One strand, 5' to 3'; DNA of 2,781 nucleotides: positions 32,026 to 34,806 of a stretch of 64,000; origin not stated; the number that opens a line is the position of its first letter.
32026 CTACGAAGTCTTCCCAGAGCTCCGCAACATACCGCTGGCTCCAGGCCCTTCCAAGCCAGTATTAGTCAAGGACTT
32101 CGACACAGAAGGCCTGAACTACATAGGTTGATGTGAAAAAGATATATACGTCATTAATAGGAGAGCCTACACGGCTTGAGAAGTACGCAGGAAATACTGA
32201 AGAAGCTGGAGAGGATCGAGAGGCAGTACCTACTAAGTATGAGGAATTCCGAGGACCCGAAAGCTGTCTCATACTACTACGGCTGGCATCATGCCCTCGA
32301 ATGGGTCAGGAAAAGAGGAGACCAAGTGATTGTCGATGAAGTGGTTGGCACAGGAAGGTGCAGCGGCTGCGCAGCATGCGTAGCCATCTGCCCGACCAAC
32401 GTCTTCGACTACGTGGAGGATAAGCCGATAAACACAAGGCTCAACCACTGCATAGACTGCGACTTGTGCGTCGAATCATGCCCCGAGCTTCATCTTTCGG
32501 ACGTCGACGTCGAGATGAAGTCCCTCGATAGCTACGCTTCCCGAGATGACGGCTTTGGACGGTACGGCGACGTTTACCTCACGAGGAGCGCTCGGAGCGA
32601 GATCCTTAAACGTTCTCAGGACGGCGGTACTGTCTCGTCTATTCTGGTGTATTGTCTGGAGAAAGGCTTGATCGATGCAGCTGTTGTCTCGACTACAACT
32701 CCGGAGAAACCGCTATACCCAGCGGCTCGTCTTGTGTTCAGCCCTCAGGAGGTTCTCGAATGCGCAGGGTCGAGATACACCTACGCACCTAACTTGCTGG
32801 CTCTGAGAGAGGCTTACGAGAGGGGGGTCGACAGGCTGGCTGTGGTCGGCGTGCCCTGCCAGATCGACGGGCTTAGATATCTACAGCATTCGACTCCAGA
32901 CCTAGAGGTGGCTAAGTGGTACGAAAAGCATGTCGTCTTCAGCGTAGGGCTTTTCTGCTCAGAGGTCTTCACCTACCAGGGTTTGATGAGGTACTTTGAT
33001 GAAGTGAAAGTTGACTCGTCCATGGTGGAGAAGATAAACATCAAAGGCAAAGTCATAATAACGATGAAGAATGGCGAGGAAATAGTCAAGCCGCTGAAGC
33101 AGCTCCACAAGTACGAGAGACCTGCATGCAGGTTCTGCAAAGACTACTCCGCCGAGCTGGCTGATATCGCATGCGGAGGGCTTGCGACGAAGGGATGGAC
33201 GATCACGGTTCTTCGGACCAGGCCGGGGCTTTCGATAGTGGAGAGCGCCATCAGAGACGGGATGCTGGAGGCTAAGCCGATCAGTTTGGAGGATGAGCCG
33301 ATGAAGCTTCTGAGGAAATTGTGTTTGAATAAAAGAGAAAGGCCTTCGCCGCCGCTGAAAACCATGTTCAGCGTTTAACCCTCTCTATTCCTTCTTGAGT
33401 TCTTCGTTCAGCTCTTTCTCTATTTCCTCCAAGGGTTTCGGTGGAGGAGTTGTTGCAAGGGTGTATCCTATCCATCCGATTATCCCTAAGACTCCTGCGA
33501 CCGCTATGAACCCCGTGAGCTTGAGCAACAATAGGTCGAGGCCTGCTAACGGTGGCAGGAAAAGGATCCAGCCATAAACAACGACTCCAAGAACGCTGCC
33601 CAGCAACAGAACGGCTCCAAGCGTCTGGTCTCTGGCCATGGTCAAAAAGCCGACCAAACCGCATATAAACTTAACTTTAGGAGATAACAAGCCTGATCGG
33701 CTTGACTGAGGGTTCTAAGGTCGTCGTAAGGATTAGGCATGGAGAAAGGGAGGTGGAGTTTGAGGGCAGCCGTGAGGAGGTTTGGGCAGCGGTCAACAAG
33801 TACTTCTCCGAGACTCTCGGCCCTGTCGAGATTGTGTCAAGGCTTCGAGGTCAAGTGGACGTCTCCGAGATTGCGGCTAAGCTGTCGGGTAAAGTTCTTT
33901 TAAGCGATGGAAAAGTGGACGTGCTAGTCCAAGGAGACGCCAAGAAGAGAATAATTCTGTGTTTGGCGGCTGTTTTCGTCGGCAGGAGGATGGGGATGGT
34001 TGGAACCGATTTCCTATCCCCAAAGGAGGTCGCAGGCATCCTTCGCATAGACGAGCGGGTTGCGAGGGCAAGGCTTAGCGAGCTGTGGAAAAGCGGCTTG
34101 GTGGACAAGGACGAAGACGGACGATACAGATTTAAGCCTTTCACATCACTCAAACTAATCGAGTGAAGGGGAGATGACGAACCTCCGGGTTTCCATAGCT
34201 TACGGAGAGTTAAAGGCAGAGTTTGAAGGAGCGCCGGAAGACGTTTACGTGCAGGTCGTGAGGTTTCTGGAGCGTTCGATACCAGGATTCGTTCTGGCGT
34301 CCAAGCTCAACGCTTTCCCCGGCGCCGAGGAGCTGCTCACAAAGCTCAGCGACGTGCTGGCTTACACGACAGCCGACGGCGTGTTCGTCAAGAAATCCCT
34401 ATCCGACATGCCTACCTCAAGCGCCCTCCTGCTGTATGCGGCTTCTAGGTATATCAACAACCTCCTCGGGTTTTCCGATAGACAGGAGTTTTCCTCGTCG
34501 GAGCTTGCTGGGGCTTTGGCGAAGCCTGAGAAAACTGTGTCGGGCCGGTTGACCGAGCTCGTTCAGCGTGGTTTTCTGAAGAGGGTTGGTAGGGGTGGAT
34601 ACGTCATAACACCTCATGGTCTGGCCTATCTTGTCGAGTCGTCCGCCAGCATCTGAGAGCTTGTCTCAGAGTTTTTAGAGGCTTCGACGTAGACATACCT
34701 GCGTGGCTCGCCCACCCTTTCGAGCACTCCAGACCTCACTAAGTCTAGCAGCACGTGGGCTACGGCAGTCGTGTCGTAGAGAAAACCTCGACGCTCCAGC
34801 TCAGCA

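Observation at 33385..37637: Candidate uncharacterised module: three paralogous small wHTH proteins wired to a second NurA-HerA nuclease/ATPase pair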

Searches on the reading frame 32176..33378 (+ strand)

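Call 3: search_protein_families(library=pfam, proteins=[window:32176-33378:+], max_evalue=0.1)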
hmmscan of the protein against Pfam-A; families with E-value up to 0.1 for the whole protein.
window:32176-33378:+ (400 aa): 18 families
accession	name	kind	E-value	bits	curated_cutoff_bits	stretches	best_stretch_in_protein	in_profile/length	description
PF04432.18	FrhB_FdhB_C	-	1.7e-39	135.5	23.3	1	219-370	2-148/150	Coenzyme F420 hydrogenase/dehydrogenase, beta subunit C terminus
PF04422.18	FrhB_FdhB_N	-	6.9e-22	77.8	22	1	133-210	1-77/78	Coenzyme F420 hydrogenase/dehydrogenase, beta subunit N-term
PF13183.11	Fer4_8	-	5e-08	33.8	27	2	89-114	2-27/68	4Fe-4S dicluster domain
PF13187.11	Fer4_9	-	6.3e-08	33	27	1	61-104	1-49/52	4Fe-4S dicluster domain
PF13237.11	Fer4_10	-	3.2e-07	30.6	25.5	1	60-103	7-53/53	4Fe-4S dicluster domain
PF13484.11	Fer4_16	-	3.6e-07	31.3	30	2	61-82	1-21/66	4Fe-4S double cluster binding domain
PF00037.32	Fer4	-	5.3e-07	29.6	21.1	2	58-76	4-22/24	4Fe-4S binding domain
PF12838.12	Fer4_7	-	1e-06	29.5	27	1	61-103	1-49/52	4Fe-4S dicluster domain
PF13370.11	Fer4_13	-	4.8e-05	24.4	24.5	2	60-83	4-26/58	4Fe-4S single cluster domain of Ferredoxin I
PF12837.12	Fer4_6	-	8.9e-05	22.7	25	2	92-104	9-21/24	4Fe-4S binding domain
PF12800.12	Fer4_4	-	0.00029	21.4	24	2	90-103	2-15/17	4Fe-4S binding domain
PF14697.11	Fer4_21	-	0.00055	20.5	35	2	60-103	6-52/59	4Fe-4S dicluster domain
PF25160.1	LdpA_Fe-S-bd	-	0.0013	18.9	27.6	1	52-77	18-43/49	LdpA Fe-S cluster-binding domain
PF13534.11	Fer4_17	-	0.0021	19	22.2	0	86-104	40-58/61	4Fe-4S dicluster domain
PF12797.12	Fer4_2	-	0.0073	16.7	24.5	1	90-104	8-22/22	4Fe-4S binding domain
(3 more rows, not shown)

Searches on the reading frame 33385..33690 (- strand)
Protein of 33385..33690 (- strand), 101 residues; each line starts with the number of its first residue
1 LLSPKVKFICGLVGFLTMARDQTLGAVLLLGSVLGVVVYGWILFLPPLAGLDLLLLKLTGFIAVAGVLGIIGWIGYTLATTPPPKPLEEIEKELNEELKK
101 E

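Call 3: search_protein_families(library=pfam, proteins=[window:33385-33690:-], max_evalue=0.1)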
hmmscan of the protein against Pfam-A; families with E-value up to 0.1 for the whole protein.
window:33385-33690:- (101 aa): 1 family
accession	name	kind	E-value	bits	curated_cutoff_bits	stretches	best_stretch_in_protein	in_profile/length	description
PF06724.16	DUF1206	-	0.079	13.5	26.2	0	12-42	32-62/70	Domain of Unknown Function (DUF1206)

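Call 9: search_protein_families(library=padloc, proteins=[window:33385-33690:-], max_evalue=0.1)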
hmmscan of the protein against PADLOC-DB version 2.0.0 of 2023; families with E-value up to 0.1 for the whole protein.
window:33385-33690:- (101 aa): 0 families

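Call 10: search_protein_families(library=ncbifam, proteins=[window:33385-33690:-], max_evalue=0.1)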
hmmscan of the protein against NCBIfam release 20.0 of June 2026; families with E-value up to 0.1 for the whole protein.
window:33385-33690:- (101 aa): 0 families

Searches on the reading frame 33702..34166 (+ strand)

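Call 3: search_protein_families(library=pfam, proteins=[window:33702-34166:+], max_evalue=0.1)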
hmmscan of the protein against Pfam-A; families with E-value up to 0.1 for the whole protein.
window:33702-34166:+ (154 aa): 1 family
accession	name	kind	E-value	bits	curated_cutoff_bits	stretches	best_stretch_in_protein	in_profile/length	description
PF14394.12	DUF4423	-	0.08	13.2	30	0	106-143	38-75/165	Domain of unknown function (DUF4423)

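Call 9: search_protein_families(library=padloc, proteins=[window:33702-34166:+], max_evalue=0.1)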
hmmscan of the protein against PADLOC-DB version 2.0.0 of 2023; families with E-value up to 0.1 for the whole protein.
window:33702-34166:+ (154 aa): 2 families
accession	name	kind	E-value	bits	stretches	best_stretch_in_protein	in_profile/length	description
PDLC01268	CasR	-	0.0095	13.9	0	10-62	106-148/179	"CAS-I,CAS-II,CAS-III,CAS-IV,CAS-V,CAS-VI; associated_signaling"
PDLC01044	Csa3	-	0.013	13.4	0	108-143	153-185/194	Type I-A associated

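Call 10: search_protein_families(library=ncbifam, proteins=[window:33702-34166:+], max_evalue=0.1)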
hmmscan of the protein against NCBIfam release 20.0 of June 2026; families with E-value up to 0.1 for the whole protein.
window:33702-34166:+ (154 aa): 1 family
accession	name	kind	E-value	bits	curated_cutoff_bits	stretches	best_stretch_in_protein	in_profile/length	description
NF005091.0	PRK06522.2-2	equivalog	0.075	12.2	252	1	21-123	116-225/302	2-dehydropantoate 2-reductase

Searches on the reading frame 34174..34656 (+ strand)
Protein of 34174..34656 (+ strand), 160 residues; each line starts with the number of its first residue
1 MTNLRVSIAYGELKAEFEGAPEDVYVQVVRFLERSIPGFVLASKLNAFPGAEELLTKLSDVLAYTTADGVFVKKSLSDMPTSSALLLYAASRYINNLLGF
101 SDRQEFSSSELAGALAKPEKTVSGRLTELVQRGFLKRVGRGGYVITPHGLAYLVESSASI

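Call 3: search_protein_families(library=pfam, proteins=[window:34174-34656:+], max_evalue=0.1)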
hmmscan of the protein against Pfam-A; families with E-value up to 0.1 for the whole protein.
window:34174-34656:+ (160 aa): 5 families
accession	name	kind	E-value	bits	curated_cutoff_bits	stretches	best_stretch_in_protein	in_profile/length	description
PF25213.1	HVO_A0261_N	-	0.0011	19.2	35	1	101-154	20-72/86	HVO_A0261 N-terminal domain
PF14338.12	Mrr_N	-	0.019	15.5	29.5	1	126-153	58-85/87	Mrr N-terminal domain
PF13338.12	AbiEi_4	-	0.021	15.4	25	1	106-145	14-48/49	Transcriptional regulator, AbiEi antitoxin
PF08461.16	HTH_12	-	0.031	14.7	21.4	1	119-152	32-65/66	Ribonuclease R winged-helix domain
PF12840.13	HTH_20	-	0.036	14.5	27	1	103-138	16-51/51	Helix-turn-helix domain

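Call 9: search_protein_families(library=padloc, proteins=[window:34174-34656:+], max_evalue=0.1)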
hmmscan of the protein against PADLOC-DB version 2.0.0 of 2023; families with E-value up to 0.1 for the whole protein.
window:34174-34656:+ (160 aa): 17 families
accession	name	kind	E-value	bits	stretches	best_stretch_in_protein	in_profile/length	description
PDLC01850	CARF3--CARF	-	2.5e-05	22.2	1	94-151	148-206/209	-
PDLC01879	CARF3--CARF_TM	-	4.9e-05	21.1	1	97-150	168-214/222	-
PDLC02267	AbiEi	-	8.7e-05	20.1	1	101-154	16-69/252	AbiEi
PDLC02235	AbiEi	-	0.00026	18.7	1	100-153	12-69/240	AbiEi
PDLC02232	AbiEi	-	0.00033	18.6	1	103-146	18-61/177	AbiEi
PDLC01044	Csa3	-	0.00043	18.2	1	105-150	149-191/194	Type I-A associated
PDLC02282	AbiEi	-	0.00084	16.8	1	90-147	3-59/260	AbiEi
PDLC01858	CARF3--CARF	-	0.0018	16.2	1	91-146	146-198/204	-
PDLC02266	AbiEi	-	0.0033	14.9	1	90-147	3-59/258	AbiEi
PDLC04796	PDC-S02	-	0.0037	14.3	1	119-157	173-210/390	-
PDLC02226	AbiEi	-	0.0091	13.9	1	106-146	20-58/202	AbiEi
PDLC02286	AbiEi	-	0.014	12.8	1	109-148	21-56/207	AbiEi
PDLC02242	AbiEi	-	0.015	13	1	120-149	28-57/207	AbiEi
PDLC01434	CasR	-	0.034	12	1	103-144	139-180/191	"CAS-I,CAS-II,CAS-III,CAS-IV,CAS-V,CAS-VI; associated_signaling"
PDLC02976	WH_III-A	-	0.036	12.7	1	103-156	16-67/104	-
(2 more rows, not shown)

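Call 10: search_protein_families(library=ncbifam, proteins=[window:34174-34656:+], max_evalue=0.1)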
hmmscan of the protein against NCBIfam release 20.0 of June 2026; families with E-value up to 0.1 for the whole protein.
window:34174-34656:+ (160 aa): 1 family
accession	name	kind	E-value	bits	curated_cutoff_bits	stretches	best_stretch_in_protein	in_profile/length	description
NF047376.1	TAA_AbiEi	equivalog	0.006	16.3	150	1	103-146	18-62/172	type IV toxin-antitoxin system AbiEi family antitoxin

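Call 18: find_homologous_proteins(query=window:34174-34656:+, max_evalue=0.01)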
Query window:34174-34656:+ (160 aa): 14 proteins with E <= 0.01 among 231 candidates.
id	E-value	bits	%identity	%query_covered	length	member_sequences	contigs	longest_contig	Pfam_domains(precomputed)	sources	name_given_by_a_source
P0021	2.6e-90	318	96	100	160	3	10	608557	-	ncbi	ncbi:MAG: hypothetical protein QXO30_01040 [Candidatus Caldarchaeum sp.]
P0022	9.9e-88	309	94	100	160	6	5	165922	-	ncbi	ncbi:MAG: hypothetical protein QXH14_02655 [Candidatus Caldarchaeum sp.]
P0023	1.9e-68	247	74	99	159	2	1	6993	-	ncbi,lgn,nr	ncbi:MAG: hypothetical protein RMH74_08760 [Candidatus Caldarchaeum sp.]|nr:hypothetical protein [Ca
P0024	3.8e-59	217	66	100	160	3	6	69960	-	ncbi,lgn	ncbi:MAG: hypothetical protein QXR26_02775 [Candidatus Caldarchaeum sp.]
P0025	1.7e-55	205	62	99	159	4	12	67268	-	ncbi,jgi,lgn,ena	ncbi:MAG: hypothetical protein QXU87_02025 [Candidatus Caldarchaeum sp.]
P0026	5.0e-55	203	60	99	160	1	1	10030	-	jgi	-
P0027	2.4e-53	198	63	99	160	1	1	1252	-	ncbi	-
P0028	1.8e-52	195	59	99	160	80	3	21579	-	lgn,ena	-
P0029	4.1e-52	194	60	98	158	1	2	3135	PF13338.13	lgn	-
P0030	8.4e-52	193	59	99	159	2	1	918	PF13338.13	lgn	-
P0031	1.7e-49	185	58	96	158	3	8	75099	PF13338.13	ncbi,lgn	ncbi:MAG: hypothetical protein QXF45_04005 [Candidatus Caldarchaeum sp.]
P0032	6.6e-47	177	54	99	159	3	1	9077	-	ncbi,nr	ncbi:MAG: hypothetical protein NZ956_02475 [Candidatus Caldarchaeum sp.]|nr:hypothetical protein [Ca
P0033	4.7e-46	174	54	98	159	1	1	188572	PF13338.13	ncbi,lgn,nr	ncbi:MAG: hypothetical protein RMI49_00075 [Candidatus Caldarchaeum sp.]|nr:hypothetical protein [Ca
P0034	5.4e-37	145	45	96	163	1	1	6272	-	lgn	-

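Call 63: predict_structure(alignment_id=A9)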
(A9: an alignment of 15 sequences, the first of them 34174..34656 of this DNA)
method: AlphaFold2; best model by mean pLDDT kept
length: 160 residues; sequences in the alignment: 15
mean_pLDDT: 85.4   pTM: 0.68
mean pLDDT of the five models: 85.4, 83.6, 83.5, 82.9, 82.1
residues with pLDDT >= 90: 68; 70-90: 77; 50-70: 15; < 50: 0
segments of 3 or more residues with pLDDT < 50: none
pLDDT, mean of each block of 10 residues (from residue 1): 81 85 86 71 65 84 85 88 93 89 89 91 94 91 91 82
secondary structure, 60 per line:
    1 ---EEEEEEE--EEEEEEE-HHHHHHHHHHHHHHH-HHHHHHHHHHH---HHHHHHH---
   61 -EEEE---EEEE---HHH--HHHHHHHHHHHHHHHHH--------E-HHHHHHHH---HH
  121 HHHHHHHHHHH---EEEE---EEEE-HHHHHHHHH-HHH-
elements in order: E4-10 E13-19 H21-35 H37-47 H51-57 E62-65 E69-72 H81-97 H108-115 H119-131 E135-138 E142-145 H147-155

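Call 69: fold_search(model_id=the predicted structure, library=pdb)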
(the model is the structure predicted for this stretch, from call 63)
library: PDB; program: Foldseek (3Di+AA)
matches with E <= 10: 1755; with E <= 0.001: 0
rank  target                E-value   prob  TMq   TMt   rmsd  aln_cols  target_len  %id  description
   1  5e44                  2.2e-03  0.99  0.33  0.24   9.1       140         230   18  Crystal structure of holo-FNR of A. fischeri (released 2015-12-16)
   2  3b02                  2.2e-03  0.97  0.27  0.23  13.6       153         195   17  Crystal structure of TTHB099, a transcriptional regulator CRP family from Thermus thermophilus HB8 (released 2011-06-15)
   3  1ft9_A                2.3e-03  0.96  0.29  0.23  15.7       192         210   15  STRUCTURE OF THE REDUCED (FEII) CO-SENSING PROTEIN FROM R. RUBRUM (released 2000-10-09)
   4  9qlj                  4.1e-03  1.00  0.38  0.32   9.2       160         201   18  Crystal Structure of a Disordered Apo-form of A. Fischeri FNR (released 2026-04-08)
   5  2eth_A                6.2e-03  0.99  0.32  0.36  11.7       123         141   22  Crystal structure of a marr-like transcriptional regulator (tm0816) from thermotoga maritima at 2.50 A resolution (released 2005-11-08)
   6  7kfo                  6.5e-03  1.00  0.36  0.42   9.6       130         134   18  Crystal structure of the MarR family transcriptional regulator from Variovorax paradoxus bound to Indole 3 acetic acid (released 2021-11-10)
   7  3e6m_G                6.5e-03  1.00  0.36  0.39  10.3       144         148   19  The crystal structure of a MarR family transcriptional regulator from Silicibacter pomeroyi DSS. (released 2008-09-02)
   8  22oz_F                6.5e-03  1.00  0.38  0.39  11.8       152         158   13  Structural insights into HpaR-mediated recognition of hrpX and hrpG in Xanthomonas campestris pv. campestris (released 2026-03-11)
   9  9qmd                  6.9e-03  0.99  0.37  0.29   7.2       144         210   18  Crystal Structure of Dimeric Apo-L28H-FNR of A. Fischeri (released 2026-04-08)
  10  4ev0_D                6.9e-03  0.97  0.33  0.26  17.4       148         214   21  Crystal Structure of Thermus thermophilus Catabolite Activator Protein (released 2012-06-20)
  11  3i59_A                6.9e-03  0.97  0.31  0.25  10.6       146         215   14  Crystal structure of MtbCRP in complex with N6-cAMP (released 2009-09-08)
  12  7kym_B                7.3e-03  1.00  0.36  0.40   9.0       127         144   19  Crystal structure of the MarR family transcriptional regulator from Bradyrhizobium japonicum (released 2021-12-15)
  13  22oz_H                7.3e-03  1.00  0.39  0.39  11.8       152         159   13  Structural insights into HpaR-mediated recognition of hrpX and hrpG in Xanthomonas campestris pv. campestris (released 2026-03-11)
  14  4b8x_A                7.8e-03  0.99  0.32  0.36  12.7       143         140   17  Near atomic resolution crystal structure of Sco5413, a MarR family transcriptional regulator from Streptomyces coelico (released 2012-10-17)
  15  9qll                  8.2e-03  0.99  0.36  0.26   7.5       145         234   18  Crystal structure of holo-D4A-FNR of A. fischeri (released 2026-04-08)
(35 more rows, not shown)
